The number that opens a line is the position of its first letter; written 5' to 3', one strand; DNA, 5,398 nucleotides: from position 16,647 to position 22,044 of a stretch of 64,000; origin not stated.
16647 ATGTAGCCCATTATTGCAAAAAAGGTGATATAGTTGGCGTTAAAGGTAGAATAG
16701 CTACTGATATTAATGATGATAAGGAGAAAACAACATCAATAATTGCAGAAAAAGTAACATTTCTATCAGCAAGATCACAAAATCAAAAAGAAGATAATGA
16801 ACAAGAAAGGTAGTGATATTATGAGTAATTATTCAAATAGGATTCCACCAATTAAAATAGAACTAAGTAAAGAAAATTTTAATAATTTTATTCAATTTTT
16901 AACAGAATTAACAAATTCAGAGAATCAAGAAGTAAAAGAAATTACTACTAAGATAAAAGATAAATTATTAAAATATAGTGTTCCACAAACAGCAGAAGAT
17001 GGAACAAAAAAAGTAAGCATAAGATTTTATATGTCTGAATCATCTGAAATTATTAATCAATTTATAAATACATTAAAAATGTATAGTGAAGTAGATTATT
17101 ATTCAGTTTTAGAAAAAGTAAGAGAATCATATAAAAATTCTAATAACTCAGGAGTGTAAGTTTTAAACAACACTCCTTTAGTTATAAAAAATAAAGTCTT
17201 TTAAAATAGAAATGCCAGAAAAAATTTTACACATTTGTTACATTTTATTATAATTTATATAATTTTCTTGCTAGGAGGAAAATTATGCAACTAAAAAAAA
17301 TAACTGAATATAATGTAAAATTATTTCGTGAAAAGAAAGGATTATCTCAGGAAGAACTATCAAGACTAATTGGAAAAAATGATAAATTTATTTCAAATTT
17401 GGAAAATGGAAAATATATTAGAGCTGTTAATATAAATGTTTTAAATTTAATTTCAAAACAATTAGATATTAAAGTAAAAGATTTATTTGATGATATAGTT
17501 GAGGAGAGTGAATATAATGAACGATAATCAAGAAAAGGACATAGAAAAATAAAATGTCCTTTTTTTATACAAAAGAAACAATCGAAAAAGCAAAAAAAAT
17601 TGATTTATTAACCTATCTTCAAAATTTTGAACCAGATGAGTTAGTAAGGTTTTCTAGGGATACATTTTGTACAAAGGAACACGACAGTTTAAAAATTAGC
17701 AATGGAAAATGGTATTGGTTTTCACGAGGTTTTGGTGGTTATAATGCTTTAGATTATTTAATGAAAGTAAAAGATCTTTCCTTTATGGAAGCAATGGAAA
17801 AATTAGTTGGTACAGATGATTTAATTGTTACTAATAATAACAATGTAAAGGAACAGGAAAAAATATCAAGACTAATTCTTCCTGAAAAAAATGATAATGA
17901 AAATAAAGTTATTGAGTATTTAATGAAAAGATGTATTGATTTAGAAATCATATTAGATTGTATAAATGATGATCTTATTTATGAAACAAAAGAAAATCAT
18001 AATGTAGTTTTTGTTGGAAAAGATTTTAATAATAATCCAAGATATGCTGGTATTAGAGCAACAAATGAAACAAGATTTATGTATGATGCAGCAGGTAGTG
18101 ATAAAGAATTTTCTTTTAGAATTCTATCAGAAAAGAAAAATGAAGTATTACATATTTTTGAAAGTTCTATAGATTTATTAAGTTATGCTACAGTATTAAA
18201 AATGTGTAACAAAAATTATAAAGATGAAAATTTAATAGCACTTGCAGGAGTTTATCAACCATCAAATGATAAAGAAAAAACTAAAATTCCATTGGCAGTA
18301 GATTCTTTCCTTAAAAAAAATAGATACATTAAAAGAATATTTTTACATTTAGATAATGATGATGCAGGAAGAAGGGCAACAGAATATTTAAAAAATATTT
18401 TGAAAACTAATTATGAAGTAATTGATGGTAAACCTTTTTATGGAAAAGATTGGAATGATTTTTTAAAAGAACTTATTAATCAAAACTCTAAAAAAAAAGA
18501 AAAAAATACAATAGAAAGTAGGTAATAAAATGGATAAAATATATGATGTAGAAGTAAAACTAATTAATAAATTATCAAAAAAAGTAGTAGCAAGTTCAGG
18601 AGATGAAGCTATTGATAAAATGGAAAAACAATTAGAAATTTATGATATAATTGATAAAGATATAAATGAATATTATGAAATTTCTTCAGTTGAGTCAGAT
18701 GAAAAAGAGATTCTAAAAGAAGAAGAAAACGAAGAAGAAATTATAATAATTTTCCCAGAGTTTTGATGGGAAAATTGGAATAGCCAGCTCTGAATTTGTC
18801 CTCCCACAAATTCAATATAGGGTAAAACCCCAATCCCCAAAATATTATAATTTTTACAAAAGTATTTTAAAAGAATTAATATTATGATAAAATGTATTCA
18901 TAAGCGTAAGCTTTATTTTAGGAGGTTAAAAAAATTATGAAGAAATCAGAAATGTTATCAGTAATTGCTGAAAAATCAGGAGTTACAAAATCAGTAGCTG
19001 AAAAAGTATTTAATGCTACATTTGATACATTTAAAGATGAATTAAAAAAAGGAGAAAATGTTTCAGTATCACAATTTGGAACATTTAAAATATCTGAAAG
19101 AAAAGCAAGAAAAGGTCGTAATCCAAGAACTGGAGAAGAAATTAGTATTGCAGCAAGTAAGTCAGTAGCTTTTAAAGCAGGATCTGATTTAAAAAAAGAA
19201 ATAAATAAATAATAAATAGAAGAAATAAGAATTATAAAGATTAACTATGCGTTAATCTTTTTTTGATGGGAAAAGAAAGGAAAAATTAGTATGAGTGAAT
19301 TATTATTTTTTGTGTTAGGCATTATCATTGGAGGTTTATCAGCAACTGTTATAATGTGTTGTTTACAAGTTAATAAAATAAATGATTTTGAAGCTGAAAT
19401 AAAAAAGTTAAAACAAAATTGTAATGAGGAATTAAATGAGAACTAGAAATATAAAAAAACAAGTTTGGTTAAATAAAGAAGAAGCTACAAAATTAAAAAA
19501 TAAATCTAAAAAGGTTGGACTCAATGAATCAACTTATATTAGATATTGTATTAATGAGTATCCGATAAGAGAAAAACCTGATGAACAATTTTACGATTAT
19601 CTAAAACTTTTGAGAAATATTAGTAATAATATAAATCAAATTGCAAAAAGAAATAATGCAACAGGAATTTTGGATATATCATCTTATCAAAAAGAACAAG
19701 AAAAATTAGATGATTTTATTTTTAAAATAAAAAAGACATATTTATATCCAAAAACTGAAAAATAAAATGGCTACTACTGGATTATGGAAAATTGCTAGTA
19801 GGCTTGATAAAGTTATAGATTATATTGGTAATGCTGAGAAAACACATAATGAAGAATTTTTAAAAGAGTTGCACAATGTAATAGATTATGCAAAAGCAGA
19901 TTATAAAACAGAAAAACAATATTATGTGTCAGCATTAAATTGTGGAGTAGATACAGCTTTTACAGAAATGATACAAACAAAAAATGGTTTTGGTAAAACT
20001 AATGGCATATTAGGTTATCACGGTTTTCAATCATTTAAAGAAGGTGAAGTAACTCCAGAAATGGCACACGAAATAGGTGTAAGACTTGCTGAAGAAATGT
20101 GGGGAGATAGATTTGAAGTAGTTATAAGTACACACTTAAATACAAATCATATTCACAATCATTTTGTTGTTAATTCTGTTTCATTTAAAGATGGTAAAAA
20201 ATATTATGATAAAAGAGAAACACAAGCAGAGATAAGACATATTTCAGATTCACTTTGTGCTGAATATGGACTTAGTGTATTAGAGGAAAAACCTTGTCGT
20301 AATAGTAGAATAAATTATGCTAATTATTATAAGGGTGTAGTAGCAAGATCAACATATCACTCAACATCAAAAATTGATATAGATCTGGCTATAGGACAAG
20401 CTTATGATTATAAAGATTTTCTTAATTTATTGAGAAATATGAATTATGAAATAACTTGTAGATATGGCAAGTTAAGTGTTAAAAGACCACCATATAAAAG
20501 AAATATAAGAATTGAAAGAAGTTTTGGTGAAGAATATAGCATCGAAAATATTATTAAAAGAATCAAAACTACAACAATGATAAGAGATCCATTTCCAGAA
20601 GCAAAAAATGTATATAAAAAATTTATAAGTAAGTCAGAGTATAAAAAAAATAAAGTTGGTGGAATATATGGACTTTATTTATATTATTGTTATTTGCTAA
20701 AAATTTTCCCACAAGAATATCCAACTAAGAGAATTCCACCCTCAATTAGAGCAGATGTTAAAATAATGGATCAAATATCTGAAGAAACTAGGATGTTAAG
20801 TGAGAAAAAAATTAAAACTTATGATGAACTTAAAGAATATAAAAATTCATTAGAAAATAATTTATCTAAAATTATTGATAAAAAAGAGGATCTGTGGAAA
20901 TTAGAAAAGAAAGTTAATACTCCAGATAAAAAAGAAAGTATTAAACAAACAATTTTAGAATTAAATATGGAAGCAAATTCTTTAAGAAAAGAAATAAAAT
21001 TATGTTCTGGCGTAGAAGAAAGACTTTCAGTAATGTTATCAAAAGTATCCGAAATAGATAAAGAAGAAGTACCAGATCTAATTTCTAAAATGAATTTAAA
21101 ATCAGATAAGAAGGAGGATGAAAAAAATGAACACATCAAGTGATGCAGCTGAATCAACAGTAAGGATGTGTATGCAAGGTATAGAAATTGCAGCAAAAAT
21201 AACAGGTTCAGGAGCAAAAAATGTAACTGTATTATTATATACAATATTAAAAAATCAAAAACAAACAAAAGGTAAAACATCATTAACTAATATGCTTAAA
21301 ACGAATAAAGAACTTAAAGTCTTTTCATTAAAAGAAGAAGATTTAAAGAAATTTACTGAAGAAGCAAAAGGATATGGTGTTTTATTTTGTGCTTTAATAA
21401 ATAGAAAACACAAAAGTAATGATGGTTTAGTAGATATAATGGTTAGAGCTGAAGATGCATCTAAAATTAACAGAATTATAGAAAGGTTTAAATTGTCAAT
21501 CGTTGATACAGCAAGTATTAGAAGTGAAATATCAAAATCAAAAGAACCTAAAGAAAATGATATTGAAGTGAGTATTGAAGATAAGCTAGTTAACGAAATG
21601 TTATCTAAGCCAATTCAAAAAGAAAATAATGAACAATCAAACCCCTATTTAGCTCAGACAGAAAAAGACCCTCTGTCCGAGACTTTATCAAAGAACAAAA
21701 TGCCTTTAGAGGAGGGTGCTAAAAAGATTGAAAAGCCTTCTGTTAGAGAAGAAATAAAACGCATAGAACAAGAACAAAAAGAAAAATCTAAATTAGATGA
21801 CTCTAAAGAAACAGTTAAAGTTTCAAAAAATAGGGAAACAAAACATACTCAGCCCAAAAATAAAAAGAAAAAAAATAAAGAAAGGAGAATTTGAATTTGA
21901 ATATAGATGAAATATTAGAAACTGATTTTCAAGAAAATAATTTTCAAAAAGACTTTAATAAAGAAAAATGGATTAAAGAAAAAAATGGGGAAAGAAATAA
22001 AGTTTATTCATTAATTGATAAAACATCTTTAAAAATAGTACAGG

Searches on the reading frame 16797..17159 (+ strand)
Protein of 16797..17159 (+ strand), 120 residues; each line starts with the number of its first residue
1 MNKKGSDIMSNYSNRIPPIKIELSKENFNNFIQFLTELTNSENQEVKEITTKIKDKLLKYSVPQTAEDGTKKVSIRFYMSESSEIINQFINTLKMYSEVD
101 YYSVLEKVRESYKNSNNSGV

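Call 14: search_protein_families(library=pfam, proteins=[window:16797-17159:+], max_evalue=0.01)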
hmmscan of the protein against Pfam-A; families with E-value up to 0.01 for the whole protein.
window:16797-17159:+ (120 aa): 2 families
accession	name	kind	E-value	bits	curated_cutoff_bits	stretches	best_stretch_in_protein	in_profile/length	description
PF09808.14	SNAPC1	-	0.0035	17.9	23.8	1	17-113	87-188/191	Small nuclear RNA activating complex (SNAPc), subunit 1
PF19241.4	DUF5891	-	0.0042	17.4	27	1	2-95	52-141/198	Family of unknown function (DUF5891)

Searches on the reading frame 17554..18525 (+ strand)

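Call 14: search_protein_families(library=pfam, proteins=[window:17554-18525:+], max_evalue=0.01)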
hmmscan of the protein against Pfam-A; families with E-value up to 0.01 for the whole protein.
window:17554-18525:+ (323 aa): 5 families
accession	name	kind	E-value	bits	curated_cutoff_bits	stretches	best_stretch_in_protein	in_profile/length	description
PF13154.11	DUF3991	-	2.3e-13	50.8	24.5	1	121-189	1-70/74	Protein of unknown function (DUF3991)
PF13155.12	Toprim_2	-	6.2e-12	46.2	22.1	1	201-304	2-88/88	Toprim-like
PF13362.12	Toprim_3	-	1.2e-06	29.3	27.2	1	257-305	39-90/95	Toprim domain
PF13662.12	Toprim_4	-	0.0024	18.5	25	0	243-284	29-75/85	Toprim domain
PF01751.28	Toprim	-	0.0033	18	23.1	1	207-284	10-81/96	Toprim domain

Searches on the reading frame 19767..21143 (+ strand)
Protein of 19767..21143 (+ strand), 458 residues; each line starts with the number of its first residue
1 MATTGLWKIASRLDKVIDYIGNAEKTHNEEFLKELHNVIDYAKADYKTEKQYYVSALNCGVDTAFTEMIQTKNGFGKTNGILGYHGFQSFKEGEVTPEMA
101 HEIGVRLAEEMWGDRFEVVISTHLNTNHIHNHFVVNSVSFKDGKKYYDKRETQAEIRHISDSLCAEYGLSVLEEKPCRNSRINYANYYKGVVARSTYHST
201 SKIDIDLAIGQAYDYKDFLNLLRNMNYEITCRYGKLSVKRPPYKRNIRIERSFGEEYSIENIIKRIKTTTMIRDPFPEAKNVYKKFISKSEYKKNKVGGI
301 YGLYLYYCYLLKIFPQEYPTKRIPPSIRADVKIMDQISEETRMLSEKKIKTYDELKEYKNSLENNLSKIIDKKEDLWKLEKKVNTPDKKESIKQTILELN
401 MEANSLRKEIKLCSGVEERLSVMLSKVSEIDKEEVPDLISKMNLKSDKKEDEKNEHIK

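Call 14: search_protein_families(library=pfam, proteins=[window:19767-21143:+], max_evalue=0.01)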
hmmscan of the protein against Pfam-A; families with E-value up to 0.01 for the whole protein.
window:19767-21143:+ (458 aa): 3 families
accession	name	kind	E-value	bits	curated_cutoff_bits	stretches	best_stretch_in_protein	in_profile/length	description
PF03432.20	Relaxase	-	2e-38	132.1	24.6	1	43-169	3-132/132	MobA/VirD2-like, nuclease domain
PF03484.21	B5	-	0.00016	22.3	28.6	0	206-255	9-59/67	tRNA synthetase B5 domain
PF10241.14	KxDL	-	0.0075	17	27.2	0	326-385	14-73/86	Uncharacterized conserved protein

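Call 48: search_protein_families(library=ncbifam, proteins=[window:19767-21143:+], max_evalue=0.001)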
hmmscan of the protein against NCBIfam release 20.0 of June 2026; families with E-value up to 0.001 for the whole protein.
window:19767-21143:+ (458 aa): 2 families
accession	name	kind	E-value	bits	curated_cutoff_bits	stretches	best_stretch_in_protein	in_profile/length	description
NF040665.1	relax_SAG1250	exception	3.1e-15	55.7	575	1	15-229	17-221/606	SAG1250 family conjugative relaxase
NF041893.1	TraI_MobP_relax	equivalog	1.1e-07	31.2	250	1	12-239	15-236/502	TraI/MobA(P) family conjugative relaxase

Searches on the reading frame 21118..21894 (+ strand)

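Call 14: search_protein_families(library=pfam, proteins=[window:21118-21894:+], max_evalue=0.01)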
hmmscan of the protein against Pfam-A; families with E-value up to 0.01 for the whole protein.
window:21118-21894:+ (258 aa): 1 family
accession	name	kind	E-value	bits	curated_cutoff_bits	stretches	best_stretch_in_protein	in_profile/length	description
PF12687.12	DUF3801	-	2.5e-27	95.9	24.1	1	33-230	1-128/131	Protein of unknown function (DUF3801)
